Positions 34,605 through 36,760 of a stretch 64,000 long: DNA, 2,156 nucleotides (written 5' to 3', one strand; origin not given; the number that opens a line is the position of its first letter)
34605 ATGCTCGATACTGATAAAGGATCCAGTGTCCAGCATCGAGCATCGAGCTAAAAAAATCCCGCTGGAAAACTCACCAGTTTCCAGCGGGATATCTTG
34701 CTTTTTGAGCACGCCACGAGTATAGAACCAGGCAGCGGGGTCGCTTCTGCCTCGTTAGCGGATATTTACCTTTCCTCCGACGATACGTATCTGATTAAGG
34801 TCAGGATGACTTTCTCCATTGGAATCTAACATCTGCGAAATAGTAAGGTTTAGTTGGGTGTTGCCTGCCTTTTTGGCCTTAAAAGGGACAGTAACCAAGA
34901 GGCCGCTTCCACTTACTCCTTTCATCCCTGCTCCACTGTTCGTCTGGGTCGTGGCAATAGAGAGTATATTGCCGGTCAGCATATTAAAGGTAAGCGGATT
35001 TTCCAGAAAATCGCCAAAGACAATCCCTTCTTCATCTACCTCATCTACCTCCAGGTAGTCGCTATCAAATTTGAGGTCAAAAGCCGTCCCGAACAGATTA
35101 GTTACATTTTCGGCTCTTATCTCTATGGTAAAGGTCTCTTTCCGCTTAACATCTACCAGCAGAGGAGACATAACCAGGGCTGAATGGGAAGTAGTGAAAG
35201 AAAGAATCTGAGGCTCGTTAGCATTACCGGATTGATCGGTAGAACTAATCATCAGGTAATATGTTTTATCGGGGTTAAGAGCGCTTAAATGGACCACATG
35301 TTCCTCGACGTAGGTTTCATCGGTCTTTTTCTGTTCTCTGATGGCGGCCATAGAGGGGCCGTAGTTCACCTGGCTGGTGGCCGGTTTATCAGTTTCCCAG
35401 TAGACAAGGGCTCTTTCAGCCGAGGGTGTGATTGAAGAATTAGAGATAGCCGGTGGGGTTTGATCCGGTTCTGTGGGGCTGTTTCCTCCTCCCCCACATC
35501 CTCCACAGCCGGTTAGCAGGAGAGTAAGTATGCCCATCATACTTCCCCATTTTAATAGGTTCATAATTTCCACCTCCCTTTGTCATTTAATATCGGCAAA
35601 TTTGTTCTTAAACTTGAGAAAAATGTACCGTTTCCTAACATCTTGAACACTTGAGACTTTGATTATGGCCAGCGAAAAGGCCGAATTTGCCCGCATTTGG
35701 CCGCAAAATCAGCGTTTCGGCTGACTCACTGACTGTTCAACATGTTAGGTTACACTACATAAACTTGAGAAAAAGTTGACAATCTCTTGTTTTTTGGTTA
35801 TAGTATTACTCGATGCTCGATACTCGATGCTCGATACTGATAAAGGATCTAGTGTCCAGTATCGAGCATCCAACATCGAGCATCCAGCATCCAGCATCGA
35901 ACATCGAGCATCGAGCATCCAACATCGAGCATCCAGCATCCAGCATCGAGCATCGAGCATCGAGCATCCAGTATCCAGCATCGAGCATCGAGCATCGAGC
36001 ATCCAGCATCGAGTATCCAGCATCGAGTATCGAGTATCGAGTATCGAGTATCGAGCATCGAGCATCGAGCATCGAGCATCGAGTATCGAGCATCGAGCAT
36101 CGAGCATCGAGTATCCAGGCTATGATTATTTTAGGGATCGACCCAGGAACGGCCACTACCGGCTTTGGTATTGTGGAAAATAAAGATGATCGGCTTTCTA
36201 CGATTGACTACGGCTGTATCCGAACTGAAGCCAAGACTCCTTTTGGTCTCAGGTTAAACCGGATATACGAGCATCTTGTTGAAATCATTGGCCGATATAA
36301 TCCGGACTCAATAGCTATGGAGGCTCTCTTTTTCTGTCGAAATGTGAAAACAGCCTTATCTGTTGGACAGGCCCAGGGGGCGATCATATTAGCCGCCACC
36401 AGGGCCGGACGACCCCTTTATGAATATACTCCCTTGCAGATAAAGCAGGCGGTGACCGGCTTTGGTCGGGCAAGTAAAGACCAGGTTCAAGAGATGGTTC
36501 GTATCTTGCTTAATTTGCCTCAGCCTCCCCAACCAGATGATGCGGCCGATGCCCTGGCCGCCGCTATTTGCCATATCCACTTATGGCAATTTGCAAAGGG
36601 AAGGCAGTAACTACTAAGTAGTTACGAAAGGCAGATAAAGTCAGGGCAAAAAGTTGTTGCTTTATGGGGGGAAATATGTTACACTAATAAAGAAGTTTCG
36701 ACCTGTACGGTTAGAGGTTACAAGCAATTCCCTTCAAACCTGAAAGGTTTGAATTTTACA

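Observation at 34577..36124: GCATCGA heptanucleotide microsatellite at three loci; leaderless promoter fuses a 103-aa SSIEHRA repeat in frame to RuvC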

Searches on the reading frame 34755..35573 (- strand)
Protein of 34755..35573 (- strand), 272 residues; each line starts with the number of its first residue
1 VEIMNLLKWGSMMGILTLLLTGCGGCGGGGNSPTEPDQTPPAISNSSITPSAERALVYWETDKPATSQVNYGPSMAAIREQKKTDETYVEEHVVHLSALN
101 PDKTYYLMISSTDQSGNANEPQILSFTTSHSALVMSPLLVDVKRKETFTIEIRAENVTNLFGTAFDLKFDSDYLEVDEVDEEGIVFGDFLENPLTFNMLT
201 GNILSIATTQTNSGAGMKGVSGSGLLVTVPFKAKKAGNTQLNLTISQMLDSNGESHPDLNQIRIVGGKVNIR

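Call 38: search_protein_families(library=pfam, proteins=[window:34755-35573:-], max_evalue=0.001)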
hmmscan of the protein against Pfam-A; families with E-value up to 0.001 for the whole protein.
window:34755-35573:- (272 aa): 2 families
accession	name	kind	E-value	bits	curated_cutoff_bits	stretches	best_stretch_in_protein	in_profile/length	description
PF00963.24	Cohesin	-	2.9e-09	37.7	24.1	1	142-253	10-123/139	Cohesin domain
PF16656.11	Pur_ac_phosph_N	-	4.2e-05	24.5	30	1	49-127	10-92/93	Purple acid Phosphatase, N-terminal domain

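Call 55: find_homologous_proteins(query=window:34755-35564:-, max_evalue=1e-10)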
Query window:34755-35564:- (269 aa): 4 proteins with E <= 1e-10 among 565 candidates.
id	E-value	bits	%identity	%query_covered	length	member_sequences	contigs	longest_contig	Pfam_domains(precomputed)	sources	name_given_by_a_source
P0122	3.1e-174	596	100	100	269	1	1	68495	PF00963.25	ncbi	ncbi:MAG: cohesin domain-containing protein [bacterium]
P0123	4.1e-130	451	77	100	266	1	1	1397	PF00963.25,PF16656.12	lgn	-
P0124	2.7e-92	327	60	100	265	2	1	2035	PF00963.25,PF16656.12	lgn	-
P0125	1.9e-89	318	59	99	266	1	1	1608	PF00963.25,PF16656.12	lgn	-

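Call 56: find_encoding_contigs(protein=P0123, flank=10000)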
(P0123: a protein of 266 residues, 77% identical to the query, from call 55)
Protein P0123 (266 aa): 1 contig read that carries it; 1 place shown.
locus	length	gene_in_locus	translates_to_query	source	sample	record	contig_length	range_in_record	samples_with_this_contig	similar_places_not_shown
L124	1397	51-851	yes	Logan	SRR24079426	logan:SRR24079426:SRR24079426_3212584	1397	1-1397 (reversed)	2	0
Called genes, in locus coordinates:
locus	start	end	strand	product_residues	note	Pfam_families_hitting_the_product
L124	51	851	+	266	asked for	PF16656:Pur_ac_phosph_N (faint), PF00963:Cohesin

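Call 57: find_encoding_contigs(protein=P0124, flank=10000)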
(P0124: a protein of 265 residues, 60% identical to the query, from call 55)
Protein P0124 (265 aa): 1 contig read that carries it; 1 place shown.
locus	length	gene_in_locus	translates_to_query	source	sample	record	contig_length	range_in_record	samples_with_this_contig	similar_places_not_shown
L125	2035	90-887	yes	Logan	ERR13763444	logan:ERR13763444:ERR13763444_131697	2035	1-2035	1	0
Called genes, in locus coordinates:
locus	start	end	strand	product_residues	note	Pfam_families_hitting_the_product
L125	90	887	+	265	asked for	PF16656:Pur_ac_phosph_N (faint), PF00963:Cohesin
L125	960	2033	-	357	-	?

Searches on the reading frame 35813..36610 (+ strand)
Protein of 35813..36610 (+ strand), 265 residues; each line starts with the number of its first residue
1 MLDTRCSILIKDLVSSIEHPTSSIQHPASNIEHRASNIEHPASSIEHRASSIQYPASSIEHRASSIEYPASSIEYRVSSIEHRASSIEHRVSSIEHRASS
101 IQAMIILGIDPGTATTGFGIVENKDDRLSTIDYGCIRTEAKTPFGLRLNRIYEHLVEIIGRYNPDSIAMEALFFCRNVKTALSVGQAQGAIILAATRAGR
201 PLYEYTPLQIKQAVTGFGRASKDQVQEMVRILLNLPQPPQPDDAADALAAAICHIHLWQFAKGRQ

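Call 11: find_encoding_contigs(protein=window:35813-36610:+, flank=10000, max_places=10)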
Protein window:35813-36610:+ (265 aa): no gene with exactly this product is on record in the collection.

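Call 38: search_protein_families(library=pfam, proteins=[window:35813-36610:+], max_evalue=0.001)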
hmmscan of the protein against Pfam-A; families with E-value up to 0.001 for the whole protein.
window:35813-36610:+ (265 aa): 1 family
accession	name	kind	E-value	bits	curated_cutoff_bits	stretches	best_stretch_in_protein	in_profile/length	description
PF02075.23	RuvC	-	2.2e-53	180.6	22.2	1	106-254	1-148/148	Crossover junction endodeoxyribonuclease RuvC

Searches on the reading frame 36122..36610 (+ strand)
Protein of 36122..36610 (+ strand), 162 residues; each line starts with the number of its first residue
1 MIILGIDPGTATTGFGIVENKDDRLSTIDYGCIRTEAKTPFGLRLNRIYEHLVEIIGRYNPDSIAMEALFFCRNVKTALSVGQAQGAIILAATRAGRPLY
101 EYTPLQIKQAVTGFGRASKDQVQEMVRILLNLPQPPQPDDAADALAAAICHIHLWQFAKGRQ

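Call 10: find_encoding_contigs(protein=window:36122-36610:+, flank=10000, max_places=10)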
Protein window:36122-36610:+ (162 aa): no gene with exactly this product is on record in the collection.

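Call 12: find_homologous_proteins(query=window:36122-36610:+, max_evalue=1e-20)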
Query window:36122-36610:+ (162 aa): 7995 proteins with E <= 1e-20 among 8000 candidates; the best 120 are listed.
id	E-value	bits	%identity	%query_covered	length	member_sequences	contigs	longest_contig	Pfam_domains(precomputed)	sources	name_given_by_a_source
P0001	6.4e-103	359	100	100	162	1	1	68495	PF02075.24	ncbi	ncbi:MAG: crossover junction endodeoxyribonuclease RuvC [bacterium]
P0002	2.8e-80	286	81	100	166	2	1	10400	PF02075.24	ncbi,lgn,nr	ncbi:MAG: crossover junction endodeoxyribonuclease RuvC [bacterium]|nr:crossover junction endodeoxyr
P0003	1.7e-56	208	66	93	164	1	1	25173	PF02075.24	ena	-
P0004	2.3e-56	208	61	94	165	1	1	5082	PF02075.24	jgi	jgi:crossover junction endodeoxyribonuclease RuvC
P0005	8.6e-56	206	66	93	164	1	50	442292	PF02075.24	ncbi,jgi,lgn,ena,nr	ncbi:MAG: crossover junction endodeoxyribonuclease RuvC [Tissierellia bacterium]|nr:crossover juncti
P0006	1.2e-55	206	66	93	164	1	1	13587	PF02075.24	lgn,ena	-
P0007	2.4e-55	205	63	93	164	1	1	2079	PF02075.24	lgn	-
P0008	3.7e-55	204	62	97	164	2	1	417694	PF02075.24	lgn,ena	-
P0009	4.6e-55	204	59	94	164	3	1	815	PF02075.24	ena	-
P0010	6.1e-55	203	65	93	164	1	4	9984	PF02075.24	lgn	-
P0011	6.4e-55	203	63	93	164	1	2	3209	PF02075.24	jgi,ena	-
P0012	6.9e-55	203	63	96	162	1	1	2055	PF02075.24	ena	-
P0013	8.1e-55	203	65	93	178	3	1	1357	PF02075.24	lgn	-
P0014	1.2e-54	202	61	97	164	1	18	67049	PF02075.24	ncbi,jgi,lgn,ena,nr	ncbi:MAG: crossover junction endodeoxyribonuclease RuvC [Tissierellia bacterium]|nr:crossover juncti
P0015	1.9e-54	202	59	97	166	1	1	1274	PF02075.24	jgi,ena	-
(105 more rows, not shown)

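Call 13: find_encoding_contigs(protein=P0002, flank=10000, max_places=10)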
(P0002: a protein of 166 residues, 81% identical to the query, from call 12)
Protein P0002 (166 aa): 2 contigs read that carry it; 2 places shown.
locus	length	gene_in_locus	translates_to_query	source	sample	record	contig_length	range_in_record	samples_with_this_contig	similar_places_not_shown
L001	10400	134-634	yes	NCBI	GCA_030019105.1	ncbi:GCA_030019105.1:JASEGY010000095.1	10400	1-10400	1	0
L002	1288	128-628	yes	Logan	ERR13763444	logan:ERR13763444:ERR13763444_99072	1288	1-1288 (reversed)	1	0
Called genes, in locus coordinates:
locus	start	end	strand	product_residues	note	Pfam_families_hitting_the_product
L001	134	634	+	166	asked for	PF02075:RuvC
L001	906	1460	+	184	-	PF01227:GTP_cyclohydroI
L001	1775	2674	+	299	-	PF00809:Pterin_bind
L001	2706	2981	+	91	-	PF04365:BrnT_toxin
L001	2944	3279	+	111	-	PF14384:BrnA_antitoxin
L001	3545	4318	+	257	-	PF19293:CdaA_N, PF02457:DAC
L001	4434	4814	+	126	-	PF07949:YbbR (weak)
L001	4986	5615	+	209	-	PF02666:PS_Dcarbxylase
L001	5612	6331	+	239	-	PF01066:CDP-OH_P_transf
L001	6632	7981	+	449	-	PF02878:PGM_PMM_I, PF02879:PGM_PMM_II, PF02880:PGM_PMM_III, PF00408:PGM_PMM_IV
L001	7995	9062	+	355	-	-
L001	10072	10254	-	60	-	PF01783:Ribosomal_L32p, PF13248:Zn_ribbon_3 (faint)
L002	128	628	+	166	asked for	PF02075:RuvC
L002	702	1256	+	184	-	PF01227:GTP_cyclohydroI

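Call 14: find_encoding_contigs(protein=P0001, flank=10000, max_places=10)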
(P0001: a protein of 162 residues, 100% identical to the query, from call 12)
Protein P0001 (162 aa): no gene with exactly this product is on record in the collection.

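Call 41: list_cluster_members(proteins=[P0001, P0002])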
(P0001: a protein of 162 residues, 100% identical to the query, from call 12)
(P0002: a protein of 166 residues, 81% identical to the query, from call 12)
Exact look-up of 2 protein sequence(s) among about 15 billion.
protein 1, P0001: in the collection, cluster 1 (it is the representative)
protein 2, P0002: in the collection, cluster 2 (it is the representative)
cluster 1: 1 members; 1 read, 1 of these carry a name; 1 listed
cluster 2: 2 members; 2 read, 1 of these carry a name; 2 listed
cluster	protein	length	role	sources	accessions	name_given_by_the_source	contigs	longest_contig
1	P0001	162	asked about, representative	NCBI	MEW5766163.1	MAG: crossover junction endodeoxyribonuclease RuvC [bacterium]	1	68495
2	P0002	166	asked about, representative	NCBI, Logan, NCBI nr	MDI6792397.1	MAG: crossover junction endodeoxyribonuclease RuvC [bacterium] | crossover junction endodeoxyribonuclease RuvC [bacterium]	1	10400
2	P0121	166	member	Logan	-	-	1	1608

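Call 42: find_encoding_contigs(protein=P0121, flank=10000, max_places=10)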
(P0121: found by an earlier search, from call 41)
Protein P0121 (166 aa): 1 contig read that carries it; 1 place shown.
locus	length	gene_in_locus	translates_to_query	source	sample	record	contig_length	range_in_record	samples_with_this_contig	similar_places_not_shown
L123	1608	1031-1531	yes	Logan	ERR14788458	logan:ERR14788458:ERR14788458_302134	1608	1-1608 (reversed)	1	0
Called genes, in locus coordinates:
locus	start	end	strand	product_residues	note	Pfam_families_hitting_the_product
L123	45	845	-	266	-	PF16656:Pur_ac_phosph_N (weak), PF00963:Cohesin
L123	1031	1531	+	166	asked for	PF02075:RuvC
